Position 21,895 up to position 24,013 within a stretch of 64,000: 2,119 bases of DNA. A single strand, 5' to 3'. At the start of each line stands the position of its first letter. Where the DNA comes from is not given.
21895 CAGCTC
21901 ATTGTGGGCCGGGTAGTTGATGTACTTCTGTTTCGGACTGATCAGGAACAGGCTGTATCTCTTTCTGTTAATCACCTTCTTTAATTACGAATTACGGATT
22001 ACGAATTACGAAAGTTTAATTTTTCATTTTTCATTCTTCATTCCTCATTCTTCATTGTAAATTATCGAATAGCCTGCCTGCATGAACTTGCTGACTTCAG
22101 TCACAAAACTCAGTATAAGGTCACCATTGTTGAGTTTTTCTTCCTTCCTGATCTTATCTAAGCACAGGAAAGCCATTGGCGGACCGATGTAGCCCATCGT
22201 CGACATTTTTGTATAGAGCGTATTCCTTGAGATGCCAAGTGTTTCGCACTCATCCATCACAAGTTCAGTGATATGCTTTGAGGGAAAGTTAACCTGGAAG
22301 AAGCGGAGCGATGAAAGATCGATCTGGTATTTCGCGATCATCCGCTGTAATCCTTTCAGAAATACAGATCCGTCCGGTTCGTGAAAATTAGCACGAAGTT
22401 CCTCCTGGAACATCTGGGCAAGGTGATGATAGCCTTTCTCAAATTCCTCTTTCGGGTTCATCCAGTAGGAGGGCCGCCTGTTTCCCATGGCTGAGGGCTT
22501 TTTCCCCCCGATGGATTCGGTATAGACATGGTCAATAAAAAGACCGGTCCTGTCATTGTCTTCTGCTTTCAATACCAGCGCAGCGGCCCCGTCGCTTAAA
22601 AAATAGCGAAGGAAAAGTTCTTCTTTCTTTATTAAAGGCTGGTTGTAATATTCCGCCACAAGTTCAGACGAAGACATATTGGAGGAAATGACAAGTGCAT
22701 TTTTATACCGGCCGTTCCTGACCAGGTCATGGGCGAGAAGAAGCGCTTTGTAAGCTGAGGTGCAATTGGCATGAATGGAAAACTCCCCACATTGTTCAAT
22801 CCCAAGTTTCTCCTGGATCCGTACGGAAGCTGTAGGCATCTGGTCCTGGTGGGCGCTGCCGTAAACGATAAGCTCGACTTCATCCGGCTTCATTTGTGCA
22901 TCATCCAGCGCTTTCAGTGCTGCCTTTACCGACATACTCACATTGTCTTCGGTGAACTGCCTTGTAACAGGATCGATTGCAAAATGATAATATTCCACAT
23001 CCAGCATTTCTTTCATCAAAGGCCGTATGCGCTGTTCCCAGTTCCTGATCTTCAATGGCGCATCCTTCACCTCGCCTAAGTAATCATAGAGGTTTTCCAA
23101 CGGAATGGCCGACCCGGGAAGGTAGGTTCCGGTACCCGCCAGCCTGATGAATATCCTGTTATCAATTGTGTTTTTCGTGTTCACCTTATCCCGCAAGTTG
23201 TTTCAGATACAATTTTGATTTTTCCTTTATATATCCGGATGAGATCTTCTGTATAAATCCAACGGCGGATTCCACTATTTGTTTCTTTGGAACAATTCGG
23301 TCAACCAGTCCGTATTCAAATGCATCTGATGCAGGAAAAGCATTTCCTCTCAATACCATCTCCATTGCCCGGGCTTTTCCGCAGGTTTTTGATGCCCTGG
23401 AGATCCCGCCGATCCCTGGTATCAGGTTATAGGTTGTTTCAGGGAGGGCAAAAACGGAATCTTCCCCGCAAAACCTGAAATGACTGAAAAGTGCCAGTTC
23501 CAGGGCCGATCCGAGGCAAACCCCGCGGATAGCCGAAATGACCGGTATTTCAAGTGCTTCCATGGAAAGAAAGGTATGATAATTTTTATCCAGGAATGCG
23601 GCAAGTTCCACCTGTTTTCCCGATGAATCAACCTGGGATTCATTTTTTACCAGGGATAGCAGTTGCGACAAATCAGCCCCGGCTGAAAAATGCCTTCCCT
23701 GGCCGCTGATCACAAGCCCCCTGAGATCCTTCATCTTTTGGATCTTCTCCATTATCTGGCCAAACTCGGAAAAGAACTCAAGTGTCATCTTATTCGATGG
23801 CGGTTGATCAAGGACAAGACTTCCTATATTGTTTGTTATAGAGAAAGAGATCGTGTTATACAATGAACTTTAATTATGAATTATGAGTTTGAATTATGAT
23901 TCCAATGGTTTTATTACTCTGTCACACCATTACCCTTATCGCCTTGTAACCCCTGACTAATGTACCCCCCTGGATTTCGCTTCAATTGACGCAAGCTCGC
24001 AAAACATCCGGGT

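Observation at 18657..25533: CoA-level beta-oxidation-like / branching-like sub-block inside a type II PKS cluster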

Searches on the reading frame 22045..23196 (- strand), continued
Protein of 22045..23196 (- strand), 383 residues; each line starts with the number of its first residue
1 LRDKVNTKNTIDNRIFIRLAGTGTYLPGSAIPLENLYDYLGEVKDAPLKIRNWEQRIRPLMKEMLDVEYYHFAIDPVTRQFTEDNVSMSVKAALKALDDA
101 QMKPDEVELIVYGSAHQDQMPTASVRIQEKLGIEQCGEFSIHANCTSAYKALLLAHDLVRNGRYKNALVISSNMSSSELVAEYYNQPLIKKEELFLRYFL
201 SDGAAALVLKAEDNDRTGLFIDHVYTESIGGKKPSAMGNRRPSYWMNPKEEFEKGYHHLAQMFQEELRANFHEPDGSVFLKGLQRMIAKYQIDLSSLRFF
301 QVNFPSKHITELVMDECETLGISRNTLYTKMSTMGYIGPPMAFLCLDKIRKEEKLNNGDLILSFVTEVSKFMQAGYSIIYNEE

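Call 62: search_solved_structures(query=A1, max_evalue=0.001, show_alignments=1)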
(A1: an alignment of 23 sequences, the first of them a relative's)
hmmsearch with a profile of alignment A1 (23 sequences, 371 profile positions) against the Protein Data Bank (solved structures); distinct sequences matched with E-value up to 0.001: 160 (the best 60 are shown).
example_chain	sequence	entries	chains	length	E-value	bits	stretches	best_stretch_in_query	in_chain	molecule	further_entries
5gk0_A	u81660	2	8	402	2.9e-43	151.3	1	6-363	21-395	Ketosynthase StlD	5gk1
5gk2_A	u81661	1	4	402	3.4e-43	151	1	6-363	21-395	Ketosynthase StlD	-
5by7_A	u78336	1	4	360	5e-37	130.8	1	8-368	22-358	3-oxoacyl-ACP synthase III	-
4dfe_A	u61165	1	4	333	3.2e-31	111.7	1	10-351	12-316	3-oxoacyl-[acyl-carrier-protein] synthase 3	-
3il9_A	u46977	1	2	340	1.2e-30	109.8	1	10-352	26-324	3-oxoacyl-[acyl-carrier-protein] synthase 3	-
9ka2_A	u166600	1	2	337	3.3e-30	108.3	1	32-352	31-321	Beta-ketoacyl-[acyl-carrier-protein] synthase III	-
6x7r_A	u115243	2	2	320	3.9e-30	108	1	32-352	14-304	3-oxoacyl-[acyl-carrier-protein] synthase 3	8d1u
1hn9_A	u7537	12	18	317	4.8e-30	107.8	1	32-352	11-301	BETA-KETOACYL-ACYL CARRIER PROTEIN SYNTHASE III | 3-oxoacyl-[acyl-carrier-protein] synthase III | 3-oxoacyl-[acyl-carrier-protein] synthase 3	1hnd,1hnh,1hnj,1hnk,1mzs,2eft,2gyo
1ebl_A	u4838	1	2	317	1.9e-29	105.8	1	32-352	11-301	BETA-KETOACYL-ACP SYNTHASE III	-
4ryb_A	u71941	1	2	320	3.9e-29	104.8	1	11-208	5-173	3-oxoacyl-[acyl-carrier-protein] synthase 3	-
3il3_A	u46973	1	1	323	6.7e-28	100.7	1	61-351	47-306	3-oxoacyl-[acyl-carrier-protein] synthase 3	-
9ka5_A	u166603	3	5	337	7.2e-28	100.6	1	32-352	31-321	Beta-ketoacyl-[acyl-carrier-protein] synthase III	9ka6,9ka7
2ebd_A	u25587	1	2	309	1.1e-27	100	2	73-219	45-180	3-oxoacyl-[acyl-carrier-protein] synthase 3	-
1zow_A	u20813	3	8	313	2.5e-27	98.8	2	43-172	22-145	3-oxoacyl-[acyl-carrier-protein] synthase III | 3-oxoacyl-[acyl-carrier-protein] synthase 3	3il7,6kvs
8vd9_A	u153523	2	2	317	1.1e-26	96.7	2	41-170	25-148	Beta-ketoacyl-[acyl-carrier-protein] synthase III 1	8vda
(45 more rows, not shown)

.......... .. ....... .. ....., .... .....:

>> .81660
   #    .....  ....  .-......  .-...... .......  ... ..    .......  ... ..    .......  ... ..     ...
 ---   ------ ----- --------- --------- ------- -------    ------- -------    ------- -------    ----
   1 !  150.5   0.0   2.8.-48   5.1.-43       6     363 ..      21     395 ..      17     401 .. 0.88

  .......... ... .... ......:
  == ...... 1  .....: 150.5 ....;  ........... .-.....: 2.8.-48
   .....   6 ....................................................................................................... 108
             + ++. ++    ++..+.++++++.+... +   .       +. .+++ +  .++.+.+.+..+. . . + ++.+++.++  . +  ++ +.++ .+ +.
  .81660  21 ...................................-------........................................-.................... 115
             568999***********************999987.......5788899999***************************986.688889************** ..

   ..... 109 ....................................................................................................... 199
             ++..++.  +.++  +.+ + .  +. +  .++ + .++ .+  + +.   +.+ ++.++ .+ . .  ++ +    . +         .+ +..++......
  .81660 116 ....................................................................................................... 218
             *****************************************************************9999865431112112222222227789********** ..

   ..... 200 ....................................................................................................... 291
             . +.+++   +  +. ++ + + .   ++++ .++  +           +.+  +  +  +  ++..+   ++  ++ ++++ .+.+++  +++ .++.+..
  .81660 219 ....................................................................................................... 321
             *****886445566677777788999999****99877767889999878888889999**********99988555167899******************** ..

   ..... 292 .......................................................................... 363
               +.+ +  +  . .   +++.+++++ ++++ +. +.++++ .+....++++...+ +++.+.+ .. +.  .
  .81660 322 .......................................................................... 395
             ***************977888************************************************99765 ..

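Call 72: predict_structure(alignment_id=A1)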
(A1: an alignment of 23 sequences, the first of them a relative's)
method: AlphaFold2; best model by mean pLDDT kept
length: 379 residues; sequences in the alignment: 23
mean_pLDDT: 90.6   pTM: 0.91
mean pLDDT of the five models: 90.6, 90.4, 90.3, 89.3, 89.0
residues with pLDDT >= 90: 266; 70-90: 94; 50-70: 12; < 50: 7
segments of 3 or more residues with pLDDT < 50: 1-7
pLDDT, mean of each block of 10 residues (from residue 1): 47 97 94 93 94 85 91 93 97 98 96 72 96 92 96 96 97 91 92 92 97 95 86 81 89 81 75 91 96 94 87 94 91 94 96 97 91 96
secondary structure, 60 per line:
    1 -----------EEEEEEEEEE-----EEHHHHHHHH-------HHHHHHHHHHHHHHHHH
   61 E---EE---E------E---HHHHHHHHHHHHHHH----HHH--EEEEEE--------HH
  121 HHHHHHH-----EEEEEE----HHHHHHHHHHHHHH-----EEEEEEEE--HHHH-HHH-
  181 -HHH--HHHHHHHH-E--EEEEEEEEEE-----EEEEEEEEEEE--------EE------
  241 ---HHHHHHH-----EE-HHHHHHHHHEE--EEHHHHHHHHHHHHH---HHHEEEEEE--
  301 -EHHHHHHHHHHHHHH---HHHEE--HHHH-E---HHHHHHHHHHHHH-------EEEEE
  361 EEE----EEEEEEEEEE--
elements in order: E12-21 H29-36 H44-60 H81-95 E105-110 H119-127 E133-138 H143-156 E162-169 H172-175 H187-194 E199-208 E214-224 H244-250 H259-267 H274-286 E293-298 H303-316 H327-330 H336-348 E356-363 E368-377

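Call 74: fold_search(model_id=the predicted structure, library=pdb)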
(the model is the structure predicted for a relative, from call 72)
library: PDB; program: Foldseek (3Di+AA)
matches with E <= 10: 1465; with E <= 0.001: 1060
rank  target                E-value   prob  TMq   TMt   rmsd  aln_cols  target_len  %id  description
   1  5gk2_A                1.8e-33  1.00  0.84  0.83   3.6       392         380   21  The structure of the H302A mutant of StlD (released 2017-07-05)
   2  5gk0_B                6.1e-33  1.00  0.83  0.87   2.9       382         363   21  Crystal structure of selnomethionin-labeled ketosynthase StlD (released 2017-07-05)
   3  5gk2_D                1.4e-32  1.00  0.85  0.85   3.1       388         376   21  The structure of the H302A mutant of StlD (released 2017-07-05)
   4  5gk0_A                3.3e-32  1.00  0.83  0.83   3.7       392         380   21  Crystal structure of selnomethionin-labeled ketosynthase StlD (released 2017-07-05)
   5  5gk0_C                5.2e-32  1.00  0.84  0.84   3.3       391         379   21  Crystal structure of selnomethionin-labeled ketosynthase StlD (released 2017-07-05)
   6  5gk2_B                1.1e-31  1.00  0.83  0.83   3.7       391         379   21  The structure of the H302A mutant of StlD (released 2017-07-05)
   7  5by7_A                1.6e-27  1.00  0.76  0.85   4.0       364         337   19  AbyA1 - tetronic acid condensing enzyme (released 2016-06-29)
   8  5by7_B                4.0e-27  1.00  0.75  0.88   3.6       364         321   20  AbyA1 - tetronic acid condensing enzyme (released 2016-06-29)
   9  6x7r                  1.5e-25  1.00  0.72  0.84   4.2       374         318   20  E. coli beta-ketoacyl-[acyl carrier protein] synthase III (FabH) in complex with oxa(dethia)-coenzyme A (released 2021-06-02)
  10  9ka6_A                3.8e-25  1.00  0.73  0.86   3.8       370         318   19  Crystal structure of beta-ketoacyl-ACP synthase FabH C112Q in complex with acyl-ACP from E. coli (released 2025-09-10)
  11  1zow_A                1.8e-24  1.00  0.71  0.84   4.2       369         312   19  Crystal Structure of S. aureus FabH, beta-ketoacyl carrier protein synthase III (released 2005-08-09)
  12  4dfe_D                1.9e-24  1.00  0.72  0.84   4.1       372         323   19  Crystal structure of 3-oxoacyl-[acyl-carrier-protein] synthase III from Burkholderia xenovorans (released 2012-02-08)
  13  5by7_C                2.4e-24  1.00  0.74  0.89   3.2       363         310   18  AbyA1 - tetronic acid condensing enzyme (released 2016-06-29)
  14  9ka5                  4.2e-24  1.00  0.73  0.87   3.6       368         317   20  Crystal structure of beta-ketoacyl-ACP synthase FabH C112Q from E. coli (released 2025-09-10)
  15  4dfe_A                5.0e-24  1.00  0.73  0.84   4.0       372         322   19  Crystal structure of 3-oxoacyl-[acyl-carrier-protein] synthase III from Burkholderia xenovorans (released 2012-02-08)
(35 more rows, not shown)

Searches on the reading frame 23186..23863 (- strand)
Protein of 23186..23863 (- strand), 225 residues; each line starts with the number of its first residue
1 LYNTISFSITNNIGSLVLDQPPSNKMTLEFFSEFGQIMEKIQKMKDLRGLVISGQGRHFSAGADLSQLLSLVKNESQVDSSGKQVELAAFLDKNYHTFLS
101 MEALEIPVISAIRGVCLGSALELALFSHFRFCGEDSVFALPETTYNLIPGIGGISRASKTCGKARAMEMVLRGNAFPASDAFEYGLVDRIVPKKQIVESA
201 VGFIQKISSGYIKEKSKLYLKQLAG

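Call 4: search_protein_families(library=pfam, proteins=[window:23186-23863:-], max_evalue=0.01)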
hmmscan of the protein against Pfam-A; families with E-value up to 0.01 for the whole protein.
window:23186-23863:- (225 aa): 2 families
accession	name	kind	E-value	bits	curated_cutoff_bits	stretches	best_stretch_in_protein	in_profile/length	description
PF00378.25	ECH_1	-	2e-37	129.3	27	1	10-209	3-192/251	Enoyl-CoA hydratase/isomerase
PF16113.10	ECH_2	-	2.4e-22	80.3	27.2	1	16-197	4-178/335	Enoyl-CoA hydratase/isomerase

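Call 5: search_protein_families(library=ncbifam, proteins=[window:23186-23863:-], max_evalue=0.01)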
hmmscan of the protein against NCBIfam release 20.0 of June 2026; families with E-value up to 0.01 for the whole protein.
window:23186-23863:- (225 aa): 72 families (the best 25 are shown)
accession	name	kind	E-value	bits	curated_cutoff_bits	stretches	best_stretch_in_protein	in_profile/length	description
NF005803.0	PRK07658.1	equivalog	4.4e-40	137.7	313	1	4-209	3-198/257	enoyl-CoA hydratase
NF008727.0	PRK11730.1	equivalog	3.4e-34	118.3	870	1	9-217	13-214/717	fatty acid oxidation complex subunit alpha FadB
NF008363.0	PRK11154.1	equivalog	5.7e-34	117.3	869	1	10-208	13-206/708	fatty acid oxidation complex subunit alpha FadJ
NF005802.0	PRK07657.1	equivalog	1.5e-32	113.2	363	1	3-209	3-201/260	enoyl-CoA hydratase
TIGR02440.1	FadJ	equivalog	6.6e-32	110.6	968.45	1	10-205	8-198/699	fatty acid oxidation complex subunit alpha FadJ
NF051848.1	EnCoAHydtEchA19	equivalog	1.3e-31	110.1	400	1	24-208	22-198/258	enoyl-CoA hydratase EchA19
NF004794.0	PRK06142.1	equivalog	4.1e-30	105.4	308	1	2-201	5-205/273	crotonase/enoyl-CoA hydratase family protein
NF007239.0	PRK09674.1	equivalog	1.2e-29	103.6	371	1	12-209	13-198/257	2,3-dehydroadipyl-CoA hydratase PaaF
NF004635.0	PRK05981.1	equivalog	1.8e-29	103.1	351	1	2-211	3-209/266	enoyl-CoA hydratase/isomerase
NF005073.0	PRK06495.1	subfamily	5.6e-29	101.2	296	1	2-209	3-198/257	enoyl-CoA hydratase/isomerase family protein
NF004781.0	PRK06127.1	subfamily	5.8e-29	101.6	291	1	5-208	13-209/269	enoyl-CoA hydratase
NF006007.0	PRK08138.1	subfamily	1.7e-28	99.8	355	1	11-208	16-201/261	enoyl-CoA hydratase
NF005699.0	PRK07509.1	equivalog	2.5e-28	99.5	249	1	3-192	4-190/267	crotonase/enoyl-CoA hydratase family protein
NF004475.0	PRK05809.1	subfamily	2.6e-28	99.2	394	1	2-209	3-201/260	short-chain-enoyl-CoA hydratase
TIGR02437.1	FadB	equivalog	3.8e-28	98.3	933.55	1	9-217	13-214/714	fatty acid oxidation complex subunit alpha FadB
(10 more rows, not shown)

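Call 37: search_solved_structures(query=window:23186-23863:-, max_evalue=1e-10, show_alignments=1)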
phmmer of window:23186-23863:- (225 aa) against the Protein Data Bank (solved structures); distinct sequences matched with E-value up to 1e-10: 117 (the best 60 are shown).
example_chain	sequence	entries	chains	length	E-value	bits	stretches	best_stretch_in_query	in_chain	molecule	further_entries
3pea_A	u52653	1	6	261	7.8e-29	104.1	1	5-207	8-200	Enoyl-CoA hydratase/isomerase family protein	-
5zai_A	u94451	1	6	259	2.7e-27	99.1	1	4-208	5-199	3-hydroxypropionyl-coenzyme A dehydratase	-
8bnu_C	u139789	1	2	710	3.1e-27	98.9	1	11-206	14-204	Fatty acid oxidation complex subunit alpha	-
8bnr_C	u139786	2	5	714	3.2e-27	98.8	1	11-206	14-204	Fatty acid oxidation complex subunit alpha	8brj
6ysv_A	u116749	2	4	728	3.3e-27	98.8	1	11-206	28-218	Fatty acid oxidation complex subunit alpha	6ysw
3kqf_A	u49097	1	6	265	1.3e-24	90.3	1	21-210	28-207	Enoyl-CoA hydratase/isomerase family protein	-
4di1_A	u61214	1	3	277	7e-24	87.9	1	8-205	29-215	Enoyl-CoA hydratase EchA17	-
8zru_A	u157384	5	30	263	1e-23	87.4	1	10-210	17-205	Enoyl-CoA hydratase, mitochondrial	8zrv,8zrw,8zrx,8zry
2hw5_A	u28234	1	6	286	2.4e-23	86.2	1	10-210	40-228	Enoyl-CoA hydratase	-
1ey3_A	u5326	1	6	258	2.4e-23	86.2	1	11-209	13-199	ENOYL-COA HYDRATASE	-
1mj3_A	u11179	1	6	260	2.5e-23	86.1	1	11-209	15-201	ENOYL-COA HYDRATASE, MITOCHONDRIAL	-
1dub_A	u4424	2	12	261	2.5e-23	86.1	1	11-209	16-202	2-ENOYL-COA HYDRATASE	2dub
5xzd_A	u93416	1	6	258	2.7e-23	86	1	2-209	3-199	Enoyl-CoA hydratase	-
9rgq_A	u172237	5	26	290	3.5e-23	85.6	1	11-209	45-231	Enoyl-CoA hydratase, mitochondrial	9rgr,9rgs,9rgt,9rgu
3moy_A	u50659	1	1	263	5.6e-22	81.7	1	11-208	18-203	Probable enoyl-CoA hydratase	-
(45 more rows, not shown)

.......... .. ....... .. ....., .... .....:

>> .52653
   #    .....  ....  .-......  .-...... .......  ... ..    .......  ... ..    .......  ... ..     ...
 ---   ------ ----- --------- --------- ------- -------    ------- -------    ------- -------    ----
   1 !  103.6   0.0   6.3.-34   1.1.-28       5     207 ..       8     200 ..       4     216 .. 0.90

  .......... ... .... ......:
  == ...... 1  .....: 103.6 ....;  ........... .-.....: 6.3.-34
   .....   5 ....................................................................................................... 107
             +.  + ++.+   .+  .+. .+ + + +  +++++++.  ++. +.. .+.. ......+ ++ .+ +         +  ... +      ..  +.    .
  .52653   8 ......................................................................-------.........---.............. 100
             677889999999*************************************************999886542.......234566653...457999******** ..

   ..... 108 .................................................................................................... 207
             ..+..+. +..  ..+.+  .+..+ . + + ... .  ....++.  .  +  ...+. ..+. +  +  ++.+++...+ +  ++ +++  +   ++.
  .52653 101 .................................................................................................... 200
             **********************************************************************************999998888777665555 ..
